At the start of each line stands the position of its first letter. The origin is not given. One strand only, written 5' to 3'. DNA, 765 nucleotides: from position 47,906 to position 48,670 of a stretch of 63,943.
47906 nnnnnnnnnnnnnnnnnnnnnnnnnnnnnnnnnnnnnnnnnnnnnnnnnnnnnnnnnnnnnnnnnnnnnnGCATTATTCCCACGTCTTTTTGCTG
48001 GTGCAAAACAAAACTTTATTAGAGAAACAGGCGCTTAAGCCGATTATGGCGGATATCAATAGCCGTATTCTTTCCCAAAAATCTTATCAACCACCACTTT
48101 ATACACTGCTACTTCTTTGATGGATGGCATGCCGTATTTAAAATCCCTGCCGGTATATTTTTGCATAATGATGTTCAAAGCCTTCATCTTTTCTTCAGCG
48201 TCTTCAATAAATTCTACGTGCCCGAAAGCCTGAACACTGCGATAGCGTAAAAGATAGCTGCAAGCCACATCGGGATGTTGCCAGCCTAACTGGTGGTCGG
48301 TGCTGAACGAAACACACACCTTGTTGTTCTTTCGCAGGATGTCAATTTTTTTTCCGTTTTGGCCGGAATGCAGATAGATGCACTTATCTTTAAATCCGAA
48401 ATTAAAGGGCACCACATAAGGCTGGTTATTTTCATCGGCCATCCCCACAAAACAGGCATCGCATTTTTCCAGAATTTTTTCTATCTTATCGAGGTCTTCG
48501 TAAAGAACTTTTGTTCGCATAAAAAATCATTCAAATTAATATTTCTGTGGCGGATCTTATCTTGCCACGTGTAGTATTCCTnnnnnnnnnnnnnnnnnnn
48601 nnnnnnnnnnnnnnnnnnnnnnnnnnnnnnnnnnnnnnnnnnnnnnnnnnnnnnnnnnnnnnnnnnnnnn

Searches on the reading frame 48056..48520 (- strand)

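Call 13: search_protein_families(library=pfam, proteins=[window:48056-48520:-], max_evalue=0.001)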
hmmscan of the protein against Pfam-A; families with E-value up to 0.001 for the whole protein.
window:48056-48520:- (154 aa): 2 families
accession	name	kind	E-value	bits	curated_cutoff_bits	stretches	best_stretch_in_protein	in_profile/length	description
PF12900.13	Pyridox_ox_2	-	8.4e-18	65.1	27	1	11-150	3-139/140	Pyridoxamine 5'-phosphate oxidase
PF01243.27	PNPOx_N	-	3.1e-13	50.6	28.1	1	11-148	3-117/120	Pyridoxamine 5'-phosphate oxidase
